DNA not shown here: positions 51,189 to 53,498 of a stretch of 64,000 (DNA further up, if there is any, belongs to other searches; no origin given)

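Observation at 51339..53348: Lon protease with no LAN domain and a receiver domain inserted just before Walker A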

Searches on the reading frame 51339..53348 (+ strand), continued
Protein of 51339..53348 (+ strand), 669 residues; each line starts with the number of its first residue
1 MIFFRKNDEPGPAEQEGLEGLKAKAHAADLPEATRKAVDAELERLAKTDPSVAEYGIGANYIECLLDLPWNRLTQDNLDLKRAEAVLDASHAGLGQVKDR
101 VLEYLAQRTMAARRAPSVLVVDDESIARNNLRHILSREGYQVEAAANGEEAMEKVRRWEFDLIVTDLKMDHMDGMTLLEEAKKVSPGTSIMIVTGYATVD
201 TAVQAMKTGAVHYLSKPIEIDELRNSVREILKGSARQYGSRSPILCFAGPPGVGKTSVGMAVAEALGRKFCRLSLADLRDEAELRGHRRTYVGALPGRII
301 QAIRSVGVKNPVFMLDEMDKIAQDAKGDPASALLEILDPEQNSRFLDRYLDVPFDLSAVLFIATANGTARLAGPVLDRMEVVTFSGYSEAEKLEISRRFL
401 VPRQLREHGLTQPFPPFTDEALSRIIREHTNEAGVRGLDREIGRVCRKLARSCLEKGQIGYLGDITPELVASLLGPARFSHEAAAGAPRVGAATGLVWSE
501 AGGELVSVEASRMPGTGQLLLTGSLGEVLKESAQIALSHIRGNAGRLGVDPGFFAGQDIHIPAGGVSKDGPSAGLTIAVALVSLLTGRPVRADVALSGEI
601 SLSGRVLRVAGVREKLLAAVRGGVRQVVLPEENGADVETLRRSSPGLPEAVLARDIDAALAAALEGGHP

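Call 17: find_related_loci(query=window:51339-53348:+, collection=genome_contigs, flank=7000)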
Query window:51339-53348:+ (669 aa) in genome_contigs; peptide patterns used: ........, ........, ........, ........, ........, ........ (x = any residue, [..] = any of these).
600 stretches matched a pattern (row limit reached: there are more); 587 encode a relative of the query (tblastn E <= 1e-3); the best 80 are kept; 80 distinct loci.
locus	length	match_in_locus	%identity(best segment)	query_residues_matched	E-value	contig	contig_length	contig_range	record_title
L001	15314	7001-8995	74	1-663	0e+0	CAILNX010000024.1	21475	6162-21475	MAG: uncultured delta proteobacterium isolate AM-lipid-02-D7_bin-222 genome assembly, contig: bin-222:24/65, whole genom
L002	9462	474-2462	70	2-664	0e+0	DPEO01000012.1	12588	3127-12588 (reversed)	MAG TPA_asm: Desulfomicrobiaceae bacterium isolate UBA12183 contig_2323, whole genome shotgun sequence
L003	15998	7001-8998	67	2-665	0e+0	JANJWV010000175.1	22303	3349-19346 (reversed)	MAG: Desulfomicrobium sp. isolate RS262_metabat.bin.25 RS262_k141_47581, whole genome shotgun sequence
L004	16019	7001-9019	62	1-665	0e+0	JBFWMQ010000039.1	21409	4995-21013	MAG: Desulfovibrio sp. isolate CA_2019_NHSR_93 NODE_5549_length_21409_cov_6.260737_NHSR, whole genome shotgun sequence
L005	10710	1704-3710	61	1-666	0e+0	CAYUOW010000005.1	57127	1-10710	MAG TPA_asm: uncultured Desulfocurvus sp. isolate binchicken_co158_134 genome assembly, contig: NODE_476_length_57127_co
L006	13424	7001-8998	60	1-664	0e+0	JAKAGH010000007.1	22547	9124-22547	MAG: Deltaproteobacteria bacterium isolate WY2.bin14 NODE_3053_length_22547_cov_1.762667, whole genome shotgun sequence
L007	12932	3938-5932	61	1-664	0e+0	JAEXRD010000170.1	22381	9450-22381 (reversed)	MAG: Proteobacteria bacterium isolate OH_HBrB_246 k127_1918274, whole genome shotgun sequence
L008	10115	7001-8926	60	1-640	0e+0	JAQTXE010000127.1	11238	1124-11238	MAG: Syntrophales bacterium isolate STC_127 NODE_13621_length_11238_cov_2.588876_Sandtown_C, whole genome shotgun sequen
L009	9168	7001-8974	57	1-656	0e+0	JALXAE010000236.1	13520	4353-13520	MAG: Syntrophobacterales bacterium isolate T2_metabat1_scaf2bin.240 T2_NODE_5092_length_13520_cov_1.686403, whole genome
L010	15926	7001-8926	60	1-640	0e+0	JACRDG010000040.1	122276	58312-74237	MAG: Desulfomonile tiedjei isolate NC_groundwater_1666_Pr3_B-0.1um_58_14 SR-2_scaffold_141_899411, whole genome shotgun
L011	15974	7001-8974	58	1-656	0e+0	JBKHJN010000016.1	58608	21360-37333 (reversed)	MAG: Desulfobacteraceae bacterium isolate D4M11_8 NODE_157_length_58608_cov_23.658583, whole genome shotgun sequence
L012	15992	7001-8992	57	1-658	0e+0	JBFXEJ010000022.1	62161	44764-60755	MAG: Desulfococcaceae bacterium isolate CA_2019_TPIn_113 NODE_1605_length_62161_cov_6.150305_TPIn, whole genome shotgun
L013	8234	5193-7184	56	1-660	0e+0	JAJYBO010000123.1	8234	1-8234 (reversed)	MAG: Deltaproteobacteria bacterium isolate BP8.bin90 NODE_15344_length_8234_cov_1.863575, whole genome shotgun sequence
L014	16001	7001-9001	58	1-665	0e+0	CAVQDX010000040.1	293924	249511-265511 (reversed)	MAG: uncultured delta proteobacterium isolate MFD01872.bin.2.71 genome assembly, contig: contig_29446, whole genome shot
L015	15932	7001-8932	60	1-640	0e+0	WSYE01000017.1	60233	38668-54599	MAG: Desulfovibrionaceae bacterium isolate X3_MetaBAT.36 scaffold_764, whole genome shotgun sequence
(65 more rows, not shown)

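Call 35: predict_structure(alignment_id=A1)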
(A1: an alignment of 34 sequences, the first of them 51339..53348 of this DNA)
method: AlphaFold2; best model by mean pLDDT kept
length: 669 residues; sequences in the alignment: 34
mean_pLDDT: 78.1   pTM: 0.66
mean pLDDT of the five models: 78.1, 75.1, 74.7, 68.9, 64.7
residues with pLDDT >= 90: 103; 70-90: 428; 50-70: 86; < 50: 52
segments of 3 or more residues with pLDDT < 50: 1-15, 235-241, 280-293, 324-327, 562-570, 667-669
pLDDT, mean of each block of 10 residues (from residue 1): 34 57 86 86 88 83 87 81 82 71 76 77 89 88 88 80 84 80 75 74 73 81 84 52 75 84 89 71 43 66 88 85 55 73 65 78 80 75 80 88 91 88 88 84 94 86 90 83 68 80 78 73 62 82 85 65 40 81 90 88 85 83 87 86 78 92 70
secondary structure, 60 per line:
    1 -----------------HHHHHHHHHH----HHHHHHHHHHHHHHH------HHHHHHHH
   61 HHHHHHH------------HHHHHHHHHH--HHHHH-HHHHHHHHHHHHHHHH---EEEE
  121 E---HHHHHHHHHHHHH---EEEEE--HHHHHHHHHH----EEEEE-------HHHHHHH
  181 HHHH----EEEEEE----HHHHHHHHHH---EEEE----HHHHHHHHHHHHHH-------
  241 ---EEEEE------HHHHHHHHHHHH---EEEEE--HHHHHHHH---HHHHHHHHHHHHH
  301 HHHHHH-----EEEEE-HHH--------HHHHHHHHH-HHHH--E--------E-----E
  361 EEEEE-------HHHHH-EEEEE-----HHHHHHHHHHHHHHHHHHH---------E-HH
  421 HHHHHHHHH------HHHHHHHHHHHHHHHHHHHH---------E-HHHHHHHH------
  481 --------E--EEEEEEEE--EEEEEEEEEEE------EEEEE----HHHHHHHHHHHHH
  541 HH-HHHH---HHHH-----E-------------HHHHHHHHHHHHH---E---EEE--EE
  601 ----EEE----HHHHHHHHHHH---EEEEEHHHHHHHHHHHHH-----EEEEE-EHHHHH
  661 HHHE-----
elements in order (helices of 4 or more, strands of 3 or more residues): H18-27 H32-46 H53-67 H80-89 H92-96 H98-113 E117-121 H125-137 E141-145 H148-157 E162-166 H174-184 E189-194 H199-208 E212-215 H220-233 E244-248 H255-266 E270-274 H277-284 H288-306 E312-316 H329-337 H339-342 E360-365 H373-377 E379-383 H389-407 H419-429 H436-455 H467-474 E492-499 E502-512 E519-523 H528-542 H544-547 H551-554 H574-586 E594-596 E605-607 H612-622 E626-630 H631-643 E649-653 H656-663

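Call 38: search_protein_representatives(protein=window:51339-53348:+)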
Query: 669 residues. Proteins with E-value up to 0.001 (for the whole library): 665883; up to 1e-10: 96457; up to 1e-30: 6244. The best 150 are listed.
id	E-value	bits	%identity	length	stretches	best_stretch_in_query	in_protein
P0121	6.3e-219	745.5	54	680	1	8-637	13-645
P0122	7.3e-212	722.1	46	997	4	241-646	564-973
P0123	1.2e-201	688.4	47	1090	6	240-638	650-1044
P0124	6.0e-201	686.1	44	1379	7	241-642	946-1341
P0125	1.3e-196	671.7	50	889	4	239-647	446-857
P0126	1.5e-194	664.9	50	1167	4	239-665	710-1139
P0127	8.3e-190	649.3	47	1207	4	242-634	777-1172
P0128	9.2e-189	645.8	44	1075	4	242-638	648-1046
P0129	1.4e-186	638.6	56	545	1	138-663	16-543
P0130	4.0e-175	600.8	42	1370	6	241-632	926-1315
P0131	6.3e-175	600.1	38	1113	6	239-647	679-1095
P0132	3.0e-174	597.9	45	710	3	241-634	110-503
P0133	1.5e-171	588.9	41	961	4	238-661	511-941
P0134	1.4e-167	575.8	43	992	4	240-644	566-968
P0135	1.5e-165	569.2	42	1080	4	242-640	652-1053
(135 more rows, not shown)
